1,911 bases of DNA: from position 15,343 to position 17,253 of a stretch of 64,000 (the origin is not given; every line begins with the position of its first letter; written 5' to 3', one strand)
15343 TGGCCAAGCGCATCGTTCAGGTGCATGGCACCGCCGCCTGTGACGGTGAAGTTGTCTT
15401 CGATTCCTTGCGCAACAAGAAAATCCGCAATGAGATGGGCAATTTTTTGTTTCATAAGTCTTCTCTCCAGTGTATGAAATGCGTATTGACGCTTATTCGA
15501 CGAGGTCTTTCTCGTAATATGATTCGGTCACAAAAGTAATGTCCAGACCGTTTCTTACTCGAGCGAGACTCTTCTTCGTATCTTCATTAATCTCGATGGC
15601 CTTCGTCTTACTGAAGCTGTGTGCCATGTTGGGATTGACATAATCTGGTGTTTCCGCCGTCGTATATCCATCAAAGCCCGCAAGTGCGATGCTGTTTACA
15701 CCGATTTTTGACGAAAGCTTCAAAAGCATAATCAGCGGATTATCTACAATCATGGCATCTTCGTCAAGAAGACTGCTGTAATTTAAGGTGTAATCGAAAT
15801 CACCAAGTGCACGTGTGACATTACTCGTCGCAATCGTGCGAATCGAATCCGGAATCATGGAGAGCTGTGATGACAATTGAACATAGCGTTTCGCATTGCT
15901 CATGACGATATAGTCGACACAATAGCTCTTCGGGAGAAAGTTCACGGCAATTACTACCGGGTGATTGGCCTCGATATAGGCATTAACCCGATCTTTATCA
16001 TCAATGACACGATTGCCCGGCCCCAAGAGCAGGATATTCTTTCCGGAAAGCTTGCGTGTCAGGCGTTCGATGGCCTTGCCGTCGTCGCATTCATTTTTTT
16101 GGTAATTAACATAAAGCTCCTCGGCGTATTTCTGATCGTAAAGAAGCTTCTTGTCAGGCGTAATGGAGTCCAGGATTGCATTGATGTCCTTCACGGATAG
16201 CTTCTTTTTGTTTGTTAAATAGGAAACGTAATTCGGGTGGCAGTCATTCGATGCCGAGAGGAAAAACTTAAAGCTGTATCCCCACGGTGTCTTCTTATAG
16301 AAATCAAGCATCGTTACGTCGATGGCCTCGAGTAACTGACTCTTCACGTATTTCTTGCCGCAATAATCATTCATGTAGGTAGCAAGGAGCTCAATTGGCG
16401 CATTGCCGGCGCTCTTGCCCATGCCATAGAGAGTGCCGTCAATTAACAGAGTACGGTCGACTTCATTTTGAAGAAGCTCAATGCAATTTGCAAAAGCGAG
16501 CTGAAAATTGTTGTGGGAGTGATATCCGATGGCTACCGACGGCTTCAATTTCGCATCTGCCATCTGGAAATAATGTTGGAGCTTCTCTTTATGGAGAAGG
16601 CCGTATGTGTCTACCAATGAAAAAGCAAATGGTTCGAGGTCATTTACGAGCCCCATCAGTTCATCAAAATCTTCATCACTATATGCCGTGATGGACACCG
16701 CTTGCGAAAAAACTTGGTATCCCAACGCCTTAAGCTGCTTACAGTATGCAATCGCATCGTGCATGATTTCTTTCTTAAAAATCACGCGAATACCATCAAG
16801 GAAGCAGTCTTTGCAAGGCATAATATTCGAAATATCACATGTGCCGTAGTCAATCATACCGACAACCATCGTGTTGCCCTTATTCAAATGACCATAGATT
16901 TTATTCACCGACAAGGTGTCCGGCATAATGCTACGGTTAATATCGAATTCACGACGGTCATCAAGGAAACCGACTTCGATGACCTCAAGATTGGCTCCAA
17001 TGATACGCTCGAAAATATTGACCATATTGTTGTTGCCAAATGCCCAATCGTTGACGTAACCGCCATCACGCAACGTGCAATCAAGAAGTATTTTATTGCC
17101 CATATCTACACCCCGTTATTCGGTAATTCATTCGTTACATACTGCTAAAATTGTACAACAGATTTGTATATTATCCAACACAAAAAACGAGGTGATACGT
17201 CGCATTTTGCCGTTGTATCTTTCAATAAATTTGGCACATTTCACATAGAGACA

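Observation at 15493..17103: Operon-leading HMGL-like aldolase fused to an unknown Rossmann-like domain inside a nucleotide-sugar cluster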

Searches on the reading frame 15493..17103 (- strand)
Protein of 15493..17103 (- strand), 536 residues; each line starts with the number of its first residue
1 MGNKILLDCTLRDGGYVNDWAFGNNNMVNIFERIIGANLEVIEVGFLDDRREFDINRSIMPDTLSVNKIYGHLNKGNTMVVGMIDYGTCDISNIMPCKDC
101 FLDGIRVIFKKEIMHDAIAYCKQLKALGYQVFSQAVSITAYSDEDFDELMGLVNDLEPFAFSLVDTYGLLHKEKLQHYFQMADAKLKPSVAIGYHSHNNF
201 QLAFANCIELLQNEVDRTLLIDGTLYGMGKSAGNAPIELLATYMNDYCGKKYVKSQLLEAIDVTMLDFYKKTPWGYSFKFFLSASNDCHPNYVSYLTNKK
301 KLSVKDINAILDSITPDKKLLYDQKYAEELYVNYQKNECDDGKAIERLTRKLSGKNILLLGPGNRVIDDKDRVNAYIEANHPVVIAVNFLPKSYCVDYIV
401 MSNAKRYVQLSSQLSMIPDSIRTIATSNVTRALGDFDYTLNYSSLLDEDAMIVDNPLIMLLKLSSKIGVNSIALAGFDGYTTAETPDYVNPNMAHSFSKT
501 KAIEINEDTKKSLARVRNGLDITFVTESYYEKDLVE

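Call 5: search_protein_families(library=pfam, proteins=[window:15493-17103:-], max_evalue=0.01)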
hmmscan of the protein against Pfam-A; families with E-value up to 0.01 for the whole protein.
window:15493-17103:- (536 aa): 1 family
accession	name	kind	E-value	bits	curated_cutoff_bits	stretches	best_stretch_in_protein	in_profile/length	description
PF00682.25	HMGL-like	-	1.6e-21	77.3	29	1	5-246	3-241/260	HMGL-like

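Call 6: search_protein_families(library=ncbifam, proteins=[window:15493-17103:-], max_evalue=0.01)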
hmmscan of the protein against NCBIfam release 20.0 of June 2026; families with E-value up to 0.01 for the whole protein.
window:15493-17103:- (536 aa): 15 families
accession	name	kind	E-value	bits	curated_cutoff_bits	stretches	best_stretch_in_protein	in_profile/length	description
NF006049.0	PRK08195.1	subfamily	1e-20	74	229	1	5-247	9-248/344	4-hyroxy-2-oxovalerate/4-hydroxy-2-oxopentanoic acid aldolase,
TIGR03217.1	4OH_2_O_val_ald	equivalog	9.6e-18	64.4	286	1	6-247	5-243/334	4-hydroxy-2-oxovalerate aldolase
TIGR02090.1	LEU1_arch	subfamily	1.5e-13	50.6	484.75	1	6-244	3-237/363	isopropylmalate/citramalate/homocitrate synthases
TIGR02146.1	LysS_fung_arch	equivalog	7.5e-12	45.1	413.55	1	6-262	1-253/344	homocitrate synthase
NF002085.0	PRK00915.1-2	subfamily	3e-11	42.8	517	1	6-261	16-267/504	2-isopropylmalate synthase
TIGR02660.1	nifV_homocitr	equivalog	3.7e-09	36.4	462.9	1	5-250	3-243/365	homocitrate synthase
NF042433.1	CitmalDyn_Leptosp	equivalog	1.1e-08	34.2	950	1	161-249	174-258/514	(R)-citramalate synthase CimA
NF002088.0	PRK00915.1-5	equivalog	3.1e-08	32.6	697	1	163-243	167-246/514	2-isopropylmalate synthase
NF002086.0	PRK00915.1-3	equivalog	3.8e-07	28.9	532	1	163-243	170-249/516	2-isopropylmalate synthase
NF041069.1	IPMS_Sufob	equivalog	1.9e-06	27.4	600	1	6-243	3-237/371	isopropylmalate synthase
TIGR00973.1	leuA_bact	equivalog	1.1e-05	24.1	598.7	1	190-242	194-243/494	2-isopropylmalate synthase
NF002087.0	PRK00915.1-4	equivalog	2e-05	23.3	729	1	162-239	169-245/516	2-isopropylmalate synthase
NF002084.0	PRK00915.1-1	equivalog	0.0003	19.5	748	0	191-241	198-245/523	2-isopropylmalate synthase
NF042434.1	IPMS_Lepto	equivalog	0.00038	19.5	500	0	5-55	7-58/374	2-isopropylmalate synthase LeuA2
TIGR00977.1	citramal_synth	equivalog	0.0056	15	450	0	164-237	174-243/526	citramalate synthase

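Call 8: search_solved_structures(query=window:15493-17103:-, max_evalue=1, show_alignments=2)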
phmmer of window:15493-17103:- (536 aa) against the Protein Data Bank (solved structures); distinct sequences matched with E-value up to 1: 13.
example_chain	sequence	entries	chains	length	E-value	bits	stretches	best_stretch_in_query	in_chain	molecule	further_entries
3dxi_A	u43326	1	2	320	8.7e-26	93.8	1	6-304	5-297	Putative aldolase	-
1nvm_A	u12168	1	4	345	9.2e-09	37.7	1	7-241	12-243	4-hydroxy-2-oxovalerate aldolase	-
8ih7_A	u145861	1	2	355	3.8e-08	35.6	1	160-241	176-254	4-hydroxy-2-oxovalerate aldolase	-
4lrs_A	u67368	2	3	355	1.3e-07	33.8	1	7-274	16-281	4-hydroxy-2-oxovalerate aldolase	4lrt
3ble_A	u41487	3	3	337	5.7e-07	31.7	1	159-251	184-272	Citramalate synthase from Leptospira interrogans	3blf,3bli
6ktq_A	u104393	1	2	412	6.2e-07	31.6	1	7-258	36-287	Homocitrate synthase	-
3rmj_A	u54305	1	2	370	0.00031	22.7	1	143-241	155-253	2-isopropylmalate synthase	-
3ewb_X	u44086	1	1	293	0.00059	21.8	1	141-244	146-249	2-isopropylmalate synthase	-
4jn6_A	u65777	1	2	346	0.0014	20.6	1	161-242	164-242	4-hydroxy-2-oxovalerate aldolase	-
4ov4_A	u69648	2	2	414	0.0024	19.8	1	7-238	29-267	2-isopropylmalate synthase | isopropylmalate synthase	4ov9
3eeg_A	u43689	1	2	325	0.0033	19.3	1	6-244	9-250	2-isopropylmalate synthase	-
3a9i_A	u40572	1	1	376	0.0036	19.2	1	139-261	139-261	Homocitrate synthase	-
2ztj_A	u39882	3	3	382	0.0037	19.2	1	139-261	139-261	Homocitrate synthase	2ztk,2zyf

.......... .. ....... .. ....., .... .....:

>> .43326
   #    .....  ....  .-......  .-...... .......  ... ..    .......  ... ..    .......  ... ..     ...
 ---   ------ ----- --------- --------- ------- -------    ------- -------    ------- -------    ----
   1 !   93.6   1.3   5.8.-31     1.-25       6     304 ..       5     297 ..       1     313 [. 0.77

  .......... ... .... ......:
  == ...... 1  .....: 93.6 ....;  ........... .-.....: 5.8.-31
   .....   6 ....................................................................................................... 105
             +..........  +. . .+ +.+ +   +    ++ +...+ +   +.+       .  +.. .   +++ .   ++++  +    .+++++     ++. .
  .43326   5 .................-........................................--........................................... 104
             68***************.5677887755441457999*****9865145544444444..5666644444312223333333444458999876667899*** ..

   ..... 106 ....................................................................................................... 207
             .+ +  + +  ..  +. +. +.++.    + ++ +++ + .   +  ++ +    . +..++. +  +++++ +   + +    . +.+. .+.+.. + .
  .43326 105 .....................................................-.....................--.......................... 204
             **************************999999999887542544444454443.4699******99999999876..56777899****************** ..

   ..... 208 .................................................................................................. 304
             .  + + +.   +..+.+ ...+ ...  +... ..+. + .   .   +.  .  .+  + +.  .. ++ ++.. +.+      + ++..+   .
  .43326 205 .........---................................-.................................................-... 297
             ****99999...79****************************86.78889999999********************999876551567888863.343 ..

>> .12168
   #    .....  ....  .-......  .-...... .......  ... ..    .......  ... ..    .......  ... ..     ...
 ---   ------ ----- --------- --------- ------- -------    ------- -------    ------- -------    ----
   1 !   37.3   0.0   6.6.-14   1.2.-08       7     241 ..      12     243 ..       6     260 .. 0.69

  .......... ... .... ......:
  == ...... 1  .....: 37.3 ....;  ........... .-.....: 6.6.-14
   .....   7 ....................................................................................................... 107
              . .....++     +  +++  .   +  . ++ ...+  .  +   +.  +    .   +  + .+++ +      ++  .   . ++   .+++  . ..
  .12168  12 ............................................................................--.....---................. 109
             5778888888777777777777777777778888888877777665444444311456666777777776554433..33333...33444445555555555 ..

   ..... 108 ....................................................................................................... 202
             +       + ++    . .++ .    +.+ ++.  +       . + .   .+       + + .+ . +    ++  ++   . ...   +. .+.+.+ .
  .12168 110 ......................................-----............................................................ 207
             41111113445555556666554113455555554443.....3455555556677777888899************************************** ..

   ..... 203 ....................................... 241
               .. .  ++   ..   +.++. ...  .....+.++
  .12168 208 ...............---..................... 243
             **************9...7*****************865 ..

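Call 9: find_homologous_proteins(query=window:15493-17103:-)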
Query window:15493-17103:- (536 aa): 6090 proteins with E <= 0.001 among 8000 candidates; the best 120 are listed.
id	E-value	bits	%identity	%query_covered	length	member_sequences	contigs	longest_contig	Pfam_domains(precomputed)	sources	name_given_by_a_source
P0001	1.3e-266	903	99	75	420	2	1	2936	PF00682.26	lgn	-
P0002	1.5e-239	814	67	99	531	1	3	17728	PF00682.26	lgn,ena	-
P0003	1.3e-238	811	67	99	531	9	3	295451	PF00682.26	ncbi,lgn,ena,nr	ncbi:MAG: aldolase catalytic domain-containing protein [Lachnospiraceae bacterium]|nr:aldolase catal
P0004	4.4e-238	809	65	99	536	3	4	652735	PF00682.26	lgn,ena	-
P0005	1.0e-237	808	66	98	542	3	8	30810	PF00682.26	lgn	-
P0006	2.8e-237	807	66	99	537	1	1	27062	PF00682.26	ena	-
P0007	1.3e-236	804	64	99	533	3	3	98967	PF00682.26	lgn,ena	-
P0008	2.2e-235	800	63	99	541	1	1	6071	PF00682.26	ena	-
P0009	2.8e-235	800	64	99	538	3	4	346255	PF00682.26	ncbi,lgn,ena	-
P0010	2.8e-234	797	64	99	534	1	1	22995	PF00682.26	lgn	-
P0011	2.2e-233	794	64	99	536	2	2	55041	PF00682.26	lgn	-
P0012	3.6e-232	790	64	98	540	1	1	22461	PF00682.26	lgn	-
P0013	4.6e-232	789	62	99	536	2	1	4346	PF00682.26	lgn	-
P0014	5.6e-232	789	63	98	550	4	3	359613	PF00682.26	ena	-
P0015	4.2e-230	783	63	98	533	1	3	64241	PF00682.26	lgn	-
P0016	1.2e-229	781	64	99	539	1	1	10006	PF00682.26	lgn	-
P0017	1.9e-228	777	64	98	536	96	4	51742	PF00682.26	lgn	-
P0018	1.2e-227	775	63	98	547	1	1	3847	PF00682.26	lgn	-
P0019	1.2e-227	775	64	99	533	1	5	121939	PF00682.26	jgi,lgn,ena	-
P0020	3.9e-227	773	63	99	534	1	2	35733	PF00682.26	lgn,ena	-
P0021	5.2e-227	773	63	98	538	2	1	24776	PF00682.26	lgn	-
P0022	1.7e-226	771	62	99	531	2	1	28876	PF00682.26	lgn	-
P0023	3.5e-226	770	63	99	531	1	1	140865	PF00682.26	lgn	-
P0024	5.3e-226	769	62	99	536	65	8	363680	PF00682.26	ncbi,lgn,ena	-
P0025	2.3e-225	767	63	98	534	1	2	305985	PF00682.26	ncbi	-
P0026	6.7e-225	766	62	99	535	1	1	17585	PF00682.26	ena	-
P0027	9.8e-225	765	62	98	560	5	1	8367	PF00682.26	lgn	-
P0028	2.3e-224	764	62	98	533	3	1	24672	PF00682.26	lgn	-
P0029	2.6e-224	764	63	98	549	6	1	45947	PF00682.26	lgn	-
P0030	3.8e-224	763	62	98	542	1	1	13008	PF00682.26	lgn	-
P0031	4.6e-224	763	61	98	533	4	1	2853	PF00682.26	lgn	-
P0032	5.5e-224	763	63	99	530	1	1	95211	PF00682.26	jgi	-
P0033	7.2e-224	762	62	98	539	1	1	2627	PF00682.26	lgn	-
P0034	1.2e-223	762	60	99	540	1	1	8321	PF00682.26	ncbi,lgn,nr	ncbi:MAG: aldolase catalytic domain-containing protein [Lachnospiraceae bacterium]|nr:aldolase catal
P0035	8.2e-223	759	61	98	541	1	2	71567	PF00682.26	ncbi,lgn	-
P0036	8.3e-223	759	62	98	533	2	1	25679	PF00682.26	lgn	-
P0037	1.4e-222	758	60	99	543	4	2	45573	PF00682.26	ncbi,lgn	-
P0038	1.6e-222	758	62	99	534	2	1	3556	PF00682.26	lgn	-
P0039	2.9e-222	757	61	98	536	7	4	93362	PF00682.26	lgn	-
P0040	4.8e-222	756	60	99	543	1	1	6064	PF00682.26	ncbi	-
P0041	9.6e-222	755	62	98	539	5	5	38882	PF00682.26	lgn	-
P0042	1.1e-221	755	61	99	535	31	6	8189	PF00682.26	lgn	-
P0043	1.1e-221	755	62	99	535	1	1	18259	PF00682.26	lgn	-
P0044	1.5e-221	755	63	98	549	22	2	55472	PF00682.26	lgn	-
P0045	2.9e-221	754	62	98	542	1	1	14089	PF00682.26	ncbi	-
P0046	4.1e-221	753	62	99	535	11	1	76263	PF00682.26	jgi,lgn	-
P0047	4.5e-221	753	62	98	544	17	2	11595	PF00682.26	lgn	-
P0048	5.6e-221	753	60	99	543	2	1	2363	PF00682.26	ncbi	-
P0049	6.6e-221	753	62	99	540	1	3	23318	PF00682.26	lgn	-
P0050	8.8e-221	752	61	98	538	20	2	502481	PF00682.26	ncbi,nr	ncbi:MAG: 3-hydroxy-3-methylglutaryl-CoA lyase [Lachnospiraceae bacterium]|nr:3-hydroxy-3-methylglut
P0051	1.1e-220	752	61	98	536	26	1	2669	PF00682.26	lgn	-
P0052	1.2e-220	752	60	98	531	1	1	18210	PF00682.26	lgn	-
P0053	1.7e-220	751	62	98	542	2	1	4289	PF00682.26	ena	-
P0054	2.5e-220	751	62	98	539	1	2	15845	PF00682.26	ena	-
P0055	2.6e-220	751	62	98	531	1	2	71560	PF00682.26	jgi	-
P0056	2.7e-220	751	61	98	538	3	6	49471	PF00682.26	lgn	-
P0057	5.6e-220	749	61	98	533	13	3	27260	PF00682.26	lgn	-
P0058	8.0e-220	749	62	98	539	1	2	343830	PF00682.26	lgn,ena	-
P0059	8.2e-220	749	61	98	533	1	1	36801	PF00682.26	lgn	-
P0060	1.1e-219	748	61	99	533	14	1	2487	PF00682.26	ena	-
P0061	2.0e-219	748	62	99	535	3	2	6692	PF00682.26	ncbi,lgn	-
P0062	2.9e-219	747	61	99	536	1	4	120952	PF00682.26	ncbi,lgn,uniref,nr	ncbi:aldolase catalytic domain-containing protein [Desulfosporosinus metallidurans]|uniref:4-hydroxy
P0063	3.3e-219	747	61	98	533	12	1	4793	PF00682.26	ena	-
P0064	4.5e-219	746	61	99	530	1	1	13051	PF00682.26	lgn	-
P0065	5.4e-219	746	62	99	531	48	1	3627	PF00682.26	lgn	-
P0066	6.0e-219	746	61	99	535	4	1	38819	PF00682.26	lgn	-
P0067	9.1e-219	745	61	100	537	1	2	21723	PF00682.26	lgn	-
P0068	1.0e-218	745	60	99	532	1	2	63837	PF00682.26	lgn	-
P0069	1.3e-218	745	60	98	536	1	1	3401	PF00682.26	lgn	-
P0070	1.3e-218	745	62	98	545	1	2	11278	PF00682.26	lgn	-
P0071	1.4e-218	745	61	98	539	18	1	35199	PF00682.26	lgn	-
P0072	1.4e-218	745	62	98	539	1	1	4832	PF00682.26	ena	-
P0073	2.0e-218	744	59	99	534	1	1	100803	PF00682.26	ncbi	-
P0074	2.3e-218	744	61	98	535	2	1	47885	PF00682.26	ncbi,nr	ncbi:MAG: aldolase catalytic domain-containing protein [bacterium]|nr:aldolase catalytic domain-cont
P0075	4.8e-218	743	61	98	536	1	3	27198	PF00682.26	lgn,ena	-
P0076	5.8e-218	743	59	98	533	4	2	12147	PF00682.26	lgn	-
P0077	7.8e-218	742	60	99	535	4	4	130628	PF00682.26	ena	-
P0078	9.8e-218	742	58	99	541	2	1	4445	PF00682.26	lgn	-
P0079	1.1e-217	742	60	98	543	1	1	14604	PF00682.26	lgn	-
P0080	1.2e-217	742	61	98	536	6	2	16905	PF00682.26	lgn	-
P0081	1.2e-217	742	60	99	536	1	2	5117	PF00682.26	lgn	-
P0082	1.2e-217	742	59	99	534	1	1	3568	PF00682.26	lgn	-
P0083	1.2e-217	742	61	98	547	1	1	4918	PF00682.26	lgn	-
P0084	1.3e-217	742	60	99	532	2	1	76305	PF00682.26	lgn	-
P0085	1.7e-217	741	63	99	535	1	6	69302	PF00682.26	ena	-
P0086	2.0e-217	741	58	100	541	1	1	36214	PF00682.26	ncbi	-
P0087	2.4e-217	741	60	98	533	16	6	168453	PF00682.26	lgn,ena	-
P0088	3.1e-217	740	60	99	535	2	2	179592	PF00682.26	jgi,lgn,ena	-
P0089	3.5e-217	740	59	98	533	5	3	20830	PF00682.26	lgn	-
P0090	3.7e-217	740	61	99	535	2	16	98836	PF00682.26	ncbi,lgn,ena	-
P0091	4.0e-217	740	61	98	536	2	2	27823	PF00682.26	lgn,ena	-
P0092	4.9e-217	740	61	99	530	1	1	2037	PF00682.26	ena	-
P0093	5.1e-217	740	61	99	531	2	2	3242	PF00682.26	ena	-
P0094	5.1e-217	740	61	98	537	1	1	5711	PF00682.26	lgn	-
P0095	5.3e-217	740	61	98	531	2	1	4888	PF00682.26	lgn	-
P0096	5.8e-217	739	61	99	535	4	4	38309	PF00682.26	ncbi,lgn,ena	-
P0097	5.8e-217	739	61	98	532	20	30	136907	PF00682.26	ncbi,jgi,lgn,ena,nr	ncbi:MAG: 3-hydroxy-3-methylglutaryl-CoA lyase [Lachnospiraceae bacterium]|jgi:4-hydroxy 2-oxovalera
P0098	7.2e-217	739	60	98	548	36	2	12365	PF00682.26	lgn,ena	-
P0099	9.0e-217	739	59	99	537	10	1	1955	PF00682.26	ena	-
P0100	1.1e-216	739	59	99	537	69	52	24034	PF00682.26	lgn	-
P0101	1.2e-216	738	60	98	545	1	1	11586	PF00682.26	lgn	-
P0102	1.4e-216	738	59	98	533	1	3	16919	PF00682.26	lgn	-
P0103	1.4e-216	738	60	98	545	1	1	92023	PF00682.26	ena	-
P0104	1.4e-216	738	61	98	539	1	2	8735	PF00682.26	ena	-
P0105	1.5e-216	738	60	99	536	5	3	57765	PF00682.26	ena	-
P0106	1.5e-216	738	60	98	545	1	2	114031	PF00682.26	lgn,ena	-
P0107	1.8e-216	738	61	100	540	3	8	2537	PF00682.26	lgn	-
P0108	2.1e-216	738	61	98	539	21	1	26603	PF00682.26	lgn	-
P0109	2.3e-216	738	60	98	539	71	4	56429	PF00682.26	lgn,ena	-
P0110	2.8e-216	737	61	100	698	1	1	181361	PF00682.26,PF04138.21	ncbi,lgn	-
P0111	3.3e-216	737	61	99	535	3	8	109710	PF00682.26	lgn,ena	-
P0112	3.5e-216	737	60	99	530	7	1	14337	PF00682.26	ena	-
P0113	3.7e-216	737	61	98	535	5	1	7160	PF00682.26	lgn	-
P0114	6.3e-216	736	60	99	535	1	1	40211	PF00682.26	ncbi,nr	ncbi:MAG: aldolase catalytic domain-containing protein [Lachnospiraceae bacterium]|nr:aldolase catal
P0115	6.5e-216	736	60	99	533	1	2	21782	PF00682.26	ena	-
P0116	7.4e-216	736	61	99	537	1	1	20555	PF00682.26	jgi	jgi:4-hydroxy 2-oxovalerate aldolase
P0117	7.9e-216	736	60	99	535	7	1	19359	PF00682.26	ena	-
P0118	8.2e-216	736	60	98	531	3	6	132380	PF00682.26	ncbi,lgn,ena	-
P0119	8.9e-216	736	61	99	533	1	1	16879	PF00682.26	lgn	-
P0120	1.1e-215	735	60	99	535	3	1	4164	PF00682.26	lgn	-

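Call 20: find_related_loci(query=window:15496-17103:-, collection=genome_contigs, flank=10000)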
Query window:15496-17103:- (536 aa) in genome_contigs; peptide patterns used: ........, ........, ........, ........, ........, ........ (x = any residue, [..] = any of these).
17 stretches matched a pattern; 1 encode a relative of the query (tblastn E <= 1e-3); 1 distinct loci.
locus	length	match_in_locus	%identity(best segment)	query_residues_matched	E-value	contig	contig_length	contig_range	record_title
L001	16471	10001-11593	59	5-531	0e+0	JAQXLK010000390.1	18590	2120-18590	MAG: Clostridiales bacterium isolate SUG1301 k141_368055, whole genome shotgun sequence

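Call 21: find_encoding_contigs(protein=P0003, flank=10000, max_places=3)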
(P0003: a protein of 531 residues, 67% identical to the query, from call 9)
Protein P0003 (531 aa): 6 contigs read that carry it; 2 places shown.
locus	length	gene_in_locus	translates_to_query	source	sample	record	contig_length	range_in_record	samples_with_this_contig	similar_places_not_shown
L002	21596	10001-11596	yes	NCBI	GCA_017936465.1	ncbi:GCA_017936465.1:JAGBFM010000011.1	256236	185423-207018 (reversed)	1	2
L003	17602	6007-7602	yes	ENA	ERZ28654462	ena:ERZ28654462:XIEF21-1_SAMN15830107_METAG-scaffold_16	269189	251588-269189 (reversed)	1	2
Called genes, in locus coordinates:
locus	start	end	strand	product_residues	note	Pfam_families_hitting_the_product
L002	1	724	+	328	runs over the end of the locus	-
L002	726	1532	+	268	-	PF04536:TPM_phosphatase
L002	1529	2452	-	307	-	PF03418:Peptidase_A25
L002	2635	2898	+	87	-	PF01649:Ribosomal_S20p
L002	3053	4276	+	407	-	PF07454:SpoIIP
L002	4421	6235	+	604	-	PF00009:GTP_EFTU, PF03144:GTP_EFTU_D2, PF00679:EFG_C, PF06421:LepA_C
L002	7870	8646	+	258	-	PF00483:NTP_transferase, PF12804:NTP_transf_3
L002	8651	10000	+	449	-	PF01041:DegT_DnrJ_EryC1, PF00155:Aminotran_1_2 (faint), PF00266:Aminotran_5 (faint)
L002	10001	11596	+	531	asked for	PF00682:HMGL-like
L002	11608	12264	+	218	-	PF00702:Hydrolase, PF12710:HAD (weak), PF13419:HAD_2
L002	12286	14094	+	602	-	PF02776:TPP_enzyme_N, PF00205:TPP_enzyme_M, PF02775:TPP_enzyme_C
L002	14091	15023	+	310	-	PF00535:Glycos_transf_2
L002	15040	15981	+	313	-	PF01370:Epimerase, PF16363:GDP_Man_Dehyd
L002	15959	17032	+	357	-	PF01370:Epimerase, PF02719:Polysacc_synt_2, PF04321:RmlD_sub_bind, PF01073:3Beta_HSD, PF07993:NAD_binding_4 (faint), PF16363:GDP_Man_Dehyd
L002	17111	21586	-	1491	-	PF09586:YfhO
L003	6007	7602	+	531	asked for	PF00682:HMGL-like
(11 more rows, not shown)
